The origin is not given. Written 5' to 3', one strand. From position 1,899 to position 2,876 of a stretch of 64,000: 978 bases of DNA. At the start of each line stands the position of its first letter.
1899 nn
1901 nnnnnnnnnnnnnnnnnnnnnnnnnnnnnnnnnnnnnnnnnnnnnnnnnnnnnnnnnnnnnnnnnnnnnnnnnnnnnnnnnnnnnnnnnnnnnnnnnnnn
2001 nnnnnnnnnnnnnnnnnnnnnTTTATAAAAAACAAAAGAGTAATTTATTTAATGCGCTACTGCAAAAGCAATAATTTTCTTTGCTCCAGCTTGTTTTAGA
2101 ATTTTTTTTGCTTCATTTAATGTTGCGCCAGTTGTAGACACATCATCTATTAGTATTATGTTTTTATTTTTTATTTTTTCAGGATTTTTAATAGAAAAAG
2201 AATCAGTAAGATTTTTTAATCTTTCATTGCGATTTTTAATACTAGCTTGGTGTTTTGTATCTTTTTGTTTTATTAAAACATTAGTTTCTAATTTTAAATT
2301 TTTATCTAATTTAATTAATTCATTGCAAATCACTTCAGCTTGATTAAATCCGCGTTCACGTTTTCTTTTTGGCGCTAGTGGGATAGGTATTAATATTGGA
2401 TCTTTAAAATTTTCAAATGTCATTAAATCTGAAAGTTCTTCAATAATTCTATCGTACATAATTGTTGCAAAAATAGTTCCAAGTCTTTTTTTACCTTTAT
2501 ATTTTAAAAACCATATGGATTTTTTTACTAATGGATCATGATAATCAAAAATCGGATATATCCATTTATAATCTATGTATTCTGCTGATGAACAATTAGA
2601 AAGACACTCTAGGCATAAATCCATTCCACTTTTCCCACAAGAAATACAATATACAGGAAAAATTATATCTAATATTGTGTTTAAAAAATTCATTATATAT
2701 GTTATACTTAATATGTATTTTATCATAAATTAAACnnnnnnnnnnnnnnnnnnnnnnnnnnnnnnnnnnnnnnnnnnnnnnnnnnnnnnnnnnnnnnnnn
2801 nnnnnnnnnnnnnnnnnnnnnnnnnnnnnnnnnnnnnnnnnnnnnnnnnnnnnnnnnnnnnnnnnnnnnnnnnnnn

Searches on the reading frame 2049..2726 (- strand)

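Call 72: search_protein_families(library=pfam, proteins=[window:2049-2726:-], max_evalue=0.01)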
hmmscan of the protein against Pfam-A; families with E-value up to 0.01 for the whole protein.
window:2049-2726:- (225 aa): 5 families
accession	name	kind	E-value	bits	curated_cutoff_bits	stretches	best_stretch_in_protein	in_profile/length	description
PF00156.33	Pribosyltran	-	1.5e-09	37.8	26.3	1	157-223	67-123/158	Phosphoribosyl transferase domain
PF14681.12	UPRTase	-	0.00046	20.2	27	1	175-221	108-156/206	Uracil phosphoribosyltransferase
PF24390.1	PRTase-CE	-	0.00055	20.3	27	1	90-216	46-139/253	PRTase-CE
PF18912.6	DZR_2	-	0.0017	18.6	27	1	18-45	1-31/56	Double zinc ribbon domain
PF15610.12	PRTase_3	-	0.003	17.4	28.7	1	137-222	85-171/264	PRTase ComF-like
